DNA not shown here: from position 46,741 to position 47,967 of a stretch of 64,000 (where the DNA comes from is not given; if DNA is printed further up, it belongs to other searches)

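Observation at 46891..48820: Tandem GT2 paralogs sharing a 626-bp block of 100% nucleotide identity while their 5' regions are diverged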

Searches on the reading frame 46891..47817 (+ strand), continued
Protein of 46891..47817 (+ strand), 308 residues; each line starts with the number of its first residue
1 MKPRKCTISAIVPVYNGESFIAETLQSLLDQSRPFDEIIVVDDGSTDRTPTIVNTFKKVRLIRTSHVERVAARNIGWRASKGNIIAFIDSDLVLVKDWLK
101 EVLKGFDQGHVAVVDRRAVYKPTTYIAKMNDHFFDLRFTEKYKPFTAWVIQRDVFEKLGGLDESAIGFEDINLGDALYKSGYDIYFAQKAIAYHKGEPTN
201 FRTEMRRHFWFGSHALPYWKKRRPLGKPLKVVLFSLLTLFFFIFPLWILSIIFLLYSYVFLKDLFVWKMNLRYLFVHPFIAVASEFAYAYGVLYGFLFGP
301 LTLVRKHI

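Call 33: search_protein_families(library=ncbifam, proteins=[window:46891-47817:+], max_evalue=0.001)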
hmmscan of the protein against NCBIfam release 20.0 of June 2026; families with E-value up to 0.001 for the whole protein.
window:46891-47817:+ (308 aa): 21 families
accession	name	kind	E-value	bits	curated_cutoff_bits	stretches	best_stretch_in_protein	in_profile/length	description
TIGR03965.1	mycofact_glyco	equivalog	1.9e-28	99.5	280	1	4-119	72-192/467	mycofactocin biosynthesis glycosyltransferase MftF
NF041875.1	EPS_EpsD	equivalog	3.3e-23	82.6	370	1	8-214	1-226/325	exopolysaccharide biosynthesis glycosyltransferase EpsD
TIGR04283.1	glyco_like_mftF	equivalog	7.9e-22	77.9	182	1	8-191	1-182/221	TIGR04283 family arsenosugar biosynthesis glycosyltransferase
NF007482.0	PRK10073.1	equivalog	2e-17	63.2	423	1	2-104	2-108/334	glycosyltransferase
NF047683.1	TeichurnBiosyTuaG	equivalog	6.3e-16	58.8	400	1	1-106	1-111/252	teichuronic acid biosynthesis protein TuaG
NF038299.1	EPS_HpsN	equivalog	9.6e-14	51.1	425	1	7-148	2-148/317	hormogonium polysaccharide biosynthesis glycosyltransferase HpsN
TIGR03937.1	PgaC_IcaA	equivalog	9.9e-14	51.1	422.3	1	7-108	46-152/407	poly-beta-1,6-N-acetyl-D-glucosamine synthase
NF038302.1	EPS_HpsE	equivalog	2.2e-12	46.6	300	1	8-108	3-112/307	hormogonium polysaccharide biosynthesis glycosyltransferase HpsE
NF053739.1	GlytfEpsEBac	equivalog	6.3e-10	38.5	450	1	8-202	3-210/265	glycosyltransferase EpsE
NF041394.1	GtaseAglG_Halo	equivalog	8.6e-10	38.4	440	1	8-112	3-114/304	glucosyl-dolichyl phosphate glucuronosyltransferase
TIGR03111.1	glyc2_xrt_Gpos1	hypoth_equivalog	7e-09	35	363.95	1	7-147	50-198/439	TIGR03111 family XrtG-associated glycosyltransferase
NF050050.1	ProtGlycPglI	equivalog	1.2e-08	34.8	500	1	7-115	3-117/306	GalNAc(5)-diNAcBac-PP-undecaprenol beta-1,3-glucosyltransferase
NF010496.0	PRK13915.1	equivalog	3.6e-08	32.8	262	1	4-96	29-131/307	glucosyl-3-phosphoglycerate synthase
NF047588.1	GlcsyltransPgfSStrep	equivalog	9.1e-08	31.7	500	1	8-120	3-124/308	glycosyltransferase PgfS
TIGR03469.1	HpnB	hypoth_equivalog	2.1e-06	27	379.25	1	7-72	45-110/386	hopene-associated glycosyltransferase HpnB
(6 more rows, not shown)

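Call 36: find_related_loci(query=A2, collection=genome_contigs, flank=4000)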
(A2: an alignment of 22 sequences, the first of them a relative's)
Query A2 (308 aa) in genome_contigs; peptide patterns used: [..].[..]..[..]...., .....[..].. (x = any residue, [..] = any of these).
278 stretches matched a pattern; 6 encode a relative of the query (tblastn E <= 1e-3); 6 distinct loci.
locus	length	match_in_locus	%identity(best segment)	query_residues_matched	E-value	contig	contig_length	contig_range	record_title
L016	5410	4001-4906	71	4-305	3e-145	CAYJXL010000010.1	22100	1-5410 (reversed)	MAG TPA_asm: Candidatus Woesearchaeota archaeon isolate ERP125453_co1_519 genome assembly, contig: NODE_2219_length_2210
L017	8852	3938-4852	63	2-305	7e-123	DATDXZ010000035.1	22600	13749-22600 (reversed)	MAG TPA_asm: Candidatus Nanoarchaeia archaeon isolate SMAG_U8152 k141_1815030, whole genome shotgun sequence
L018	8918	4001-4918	60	1-305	9e-121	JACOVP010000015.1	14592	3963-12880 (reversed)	MAG: Candidatus Woesearchaeota archaeon isolate NC_groundwater_103_Ag_S-0.1um_41_78 S_p1_S3_170907_scaffold_260019, whol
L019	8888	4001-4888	51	2-300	4e-97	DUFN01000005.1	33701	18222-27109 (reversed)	MAG TPA_asm: Nanoarchaeota archaeon isolate UBA10117 contig_39775, whole genome shotgun sequence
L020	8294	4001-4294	36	3-92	6e-9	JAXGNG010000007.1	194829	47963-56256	MAG: Spirochaetota bacterium isolate AnMBR.bin250 bin250_7, whole genome shotgun sequence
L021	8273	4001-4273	28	8-102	2e-6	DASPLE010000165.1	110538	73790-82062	MAG TPA_asm: Planctomycetota bacterium isolate SMAG_U12054 k141_1783971, whole genome shotgun sequence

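Call 46: predict_structure(alignment_id=A2)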
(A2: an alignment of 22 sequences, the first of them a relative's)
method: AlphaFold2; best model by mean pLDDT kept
length: 308 residues; sequences in the alignment: 22
mean_pLDDT: 88.6   pTM: 0.84
mean pLDDT of the five models: 88.6, 88.4, 87.2, 85.4, 80.5
residues with pLDDT >= 90: 191; 70-90: 96; 50-70: 16; < 50: 5
segments of 3 or more residues with pLDDT < 50: 306-308
pLDDT, mean of each block of 10 residues (from residue 1): 76 88 97 97 90 96 87 95 96 96 95 91 84 63 82 95 83 91 92 89 91 88 87 96 96 95 83 80 95 92 56
secondary structure, 60 per line:
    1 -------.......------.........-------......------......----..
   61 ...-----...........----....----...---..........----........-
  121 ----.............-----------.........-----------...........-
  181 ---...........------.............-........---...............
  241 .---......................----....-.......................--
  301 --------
elements in order: E8-14 H21-29 E37-42 H49-54 E59-63 H69-79 E84-87 E92-94 H98-107 E112-119 H125-137 E149-151 H152-157 H169-179 E184-194 H201-213 H215-222 H226-241 H245-266 H271-274 H276-298
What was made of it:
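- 46891..47123 (+): A-type head (residues 1-78: beta1-alpha1-beta2-alpha2-beta3-alpha3 of the nucleotide-binding subdomain). Secondary structure from call 46.
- On GT2 glycosyltransferase (Pfam PF00535, GT-A fold): AF2 model with pLDDT 88.6 and pTM 0.84 (call 46).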

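Call 49: fold_search(model_id=the predicted structure, library=pdb)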
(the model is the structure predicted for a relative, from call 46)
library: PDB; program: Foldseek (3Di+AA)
matches with E <= 10: 1333; with E <= 0.001: 403
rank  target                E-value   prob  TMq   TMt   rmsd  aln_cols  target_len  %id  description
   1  2z87_B                1.2e-12  1.00  0.55  0.30   4.3       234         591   24  Crystal structure of chondroitin polymerase from Escherichia coli strain K4 (K4CP) complexed with UDP-GalNAc and UDP (released 2008-09-16)
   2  2z86_B                3.8e-12  1.00  0.52  0.28   7.3       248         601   22  Crystal structure of chondroitin polymerase from Escherichia coli strain K4 (K4CP) complexed with UDP-GlcUA and UDP (released 2008-09-16)
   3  5nqa_A                5.5e-12  1.00  0.50  0.31   8.0       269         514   19  Crystal structure of GalNAc-T4 in complex with the monoglycopeptide 3 (released 2017-12-20)
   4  9omk_B                6.1e-12  1.00  0.51  0.60   6.1       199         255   22  WrtF fucosyltransferase - trisaccharide acceptor (released 2025-10-29)
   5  9omn_B                6.1e-12  1.00  0.54  0.61   6.2       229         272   20  WrtF fucosyltransferase - GDP-2-deoxy-2-fluoro-beta-L-fucose (released 2025-10-29)
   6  6egs_B                7.4e-12  1.00  0.52  0.35   7.6       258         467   18  Crystal structure of the GalNAc-T2 F104S mutant in complex with UDP-GalNAc (released 2018-04-11)
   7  6egs_A                9.3e-12  1.00  0.52  0.35   7.4       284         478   18  Crystal structure of the GalNAc-T2 F104S mutant in complex with UDP-GalNAc (released 2018-04-11)
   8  4d0z_C                1.2e-11  1.00  0.50  0.34   8.4       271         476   17  GalNAc-T2 crystal soaked with UDP-5SGalNAc, mEA2 and manganese (Higher resolution dataset) (released 2014-05-28)
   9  6s22_A                1.3e-11  1.00  0.52  0.31   7.6       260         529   21  Crystal structure of the TgGalNAc-T3 in complex with UDP, manganese and FGF23c (released 2019-12-25)
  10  5tz8_A                1.3e-11  1.00  0.50  0.29   8.6       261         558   21  Crystal structure of S. aureus TarS (released 2017-01-04)
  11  9oml_B                1.4e-11  1.00  0.52  0.58   6.1       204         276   22  WrtF fucosyltransferase - acetylated trisaccharide acceptor (released 2025-10-29)
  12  2z86_A                1.4e-11  1.00  0.52  0.29   7.3       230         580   24  Crystal structure of chondroitin polymerase from Escherichia coli strain K4 (K4CP) complexed with UDP-GlcUA and UDP (released 2008-09-16)
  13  4d0z_F                1.4e-11  1.00  0.51  0.33   8.3       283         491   16  GalNAc-T2 crystal soaked with UDP-5SGalNAc, mEA2 and manganese (Higher resolution dataset) (released 2014-05-28)
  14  2z87_A                1.5e-11  1.00  0.51  0.27   7.0       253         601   24  Crystal structure of chondroitin polymerase from Escherichia coli strain K4 (K4CP) complexed with UDP-GalNAc and UDP (released 2008-09-16)
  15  5nqa_B                1.6e-11  1.00  0.52  0.32   7.8       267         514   20  Crystal structure of GalNAc-T4 in complex with the monoglycopeptide 3 (released 2017-12-20)
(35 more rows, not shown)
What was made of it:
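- On GT2 glycosyltransferase (Pfam PF00535, GT-A fold): Foldseek hits to K4CP, WrtF, TarS, SpsA and PcManGT have probability 1.00 and TM-scores of 0.5-0.58 (call 49).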

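Call 61: find_related_loci(query=A2, collection=metagenome_contigs, flank=3000)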
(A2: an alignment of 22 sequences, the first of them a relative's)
Query A2 (308 aa) in metagenome_contigs; peptide patterns used: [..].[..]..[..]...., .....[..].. (x = any residue, [..] = any of these).
234 stretches matched a pattern; 11 encode a relative of the query (tblastn E <= 1e-3); 11 distinct loci.
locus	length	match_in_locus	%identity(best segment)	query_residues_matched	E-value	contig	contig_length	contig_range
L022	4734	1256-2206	58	2-306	4e-129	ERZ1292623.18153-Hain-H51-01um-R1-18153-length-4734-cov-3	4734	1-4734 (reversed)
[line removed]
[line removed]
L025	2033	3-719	66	68-305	8e-105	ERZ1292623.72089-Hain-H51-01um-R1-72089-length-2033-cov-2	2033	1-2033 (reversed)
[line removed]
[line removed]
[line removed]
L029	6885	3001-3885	50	2-299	1e-91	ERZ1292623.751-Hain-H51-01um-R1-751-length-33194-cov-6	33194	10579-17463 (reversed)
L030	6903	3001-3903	50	1-305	2e-91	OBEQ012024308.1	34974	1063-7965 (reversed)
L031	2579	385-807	61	1-142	7e-52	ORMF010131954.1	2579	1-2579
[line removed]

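Call 64: find_encoding_contigs(protein=P0121, flank=3000, max_places=3)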
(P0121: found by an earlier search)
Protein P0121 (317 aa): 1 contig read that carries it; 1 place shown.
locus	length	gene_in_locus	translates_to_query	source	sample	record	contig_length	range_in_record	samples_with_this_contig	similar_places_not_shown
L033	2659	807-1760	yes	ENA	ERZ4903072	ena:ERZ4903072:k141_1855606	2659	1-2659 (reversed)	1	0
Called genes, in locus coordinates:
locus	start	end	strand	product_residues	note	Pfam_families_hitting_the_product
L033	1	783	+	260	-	?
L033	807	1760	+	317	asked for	PF00535:Glycos_transf_2, PF10111:Glyco_tranf_2_2, PF13641:Glyco_tranf_2_3, PF13632:Glyco_trans_2_3 (weak)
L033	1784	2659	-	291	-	?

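Call 65: find_encoding_contigs(protein=P0010, flank=4000, max_places=3)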
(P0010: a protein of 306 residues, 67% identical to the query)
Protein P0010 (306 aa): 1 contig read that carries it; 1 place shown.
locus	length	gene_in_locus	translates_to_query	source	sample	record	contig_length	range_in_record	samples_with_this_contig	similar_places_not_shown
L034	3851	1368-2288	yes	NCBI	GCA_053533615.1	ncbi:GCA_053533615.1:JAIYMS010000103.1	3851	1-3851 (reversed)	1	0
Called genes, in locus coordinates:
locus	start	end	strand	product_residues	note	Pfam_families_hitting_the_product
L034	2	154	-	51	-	?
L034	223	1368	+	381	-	PF13579:Glyco_trans_4_4 (weak), PF00534:Glycos_transf_1, PF13692:Glyco_trans_1_4, PF13524:Glyco_trans_1_2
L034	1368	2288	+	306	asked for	PF00535:Glycos_transf_2, PF10111:Glyco_tranf_2_2, PF13506:Glyco_transf_21 (faint), PF13641:Glyco_tranf_2_3, PF13632:Glyco_trans_2_3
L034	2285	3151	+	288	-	-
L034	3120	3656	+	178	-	-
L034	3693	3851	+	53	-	?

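Call 66: find_encoding_contigs(protein=P0005, flank=3000, max_places=3)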
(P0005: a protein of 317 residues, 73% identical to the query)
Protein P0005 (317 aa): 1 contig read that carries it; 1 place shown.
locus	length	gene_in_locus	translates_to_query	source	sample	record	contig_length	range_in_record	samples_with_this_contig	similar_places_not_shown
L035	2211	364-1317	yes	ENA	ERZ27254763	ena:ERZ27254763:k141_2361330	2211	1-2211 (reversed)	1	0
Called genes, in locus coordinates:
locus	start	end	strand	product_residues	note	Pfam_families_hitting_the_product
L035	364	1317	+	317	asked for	PF00535:Glycos_transf_2, PF10111:Glyco_tranf_2_2, PF13641:Glyco_tranf_2_3, PF13632:Glyco_trans_2_3 (weak)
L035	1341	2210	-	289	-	?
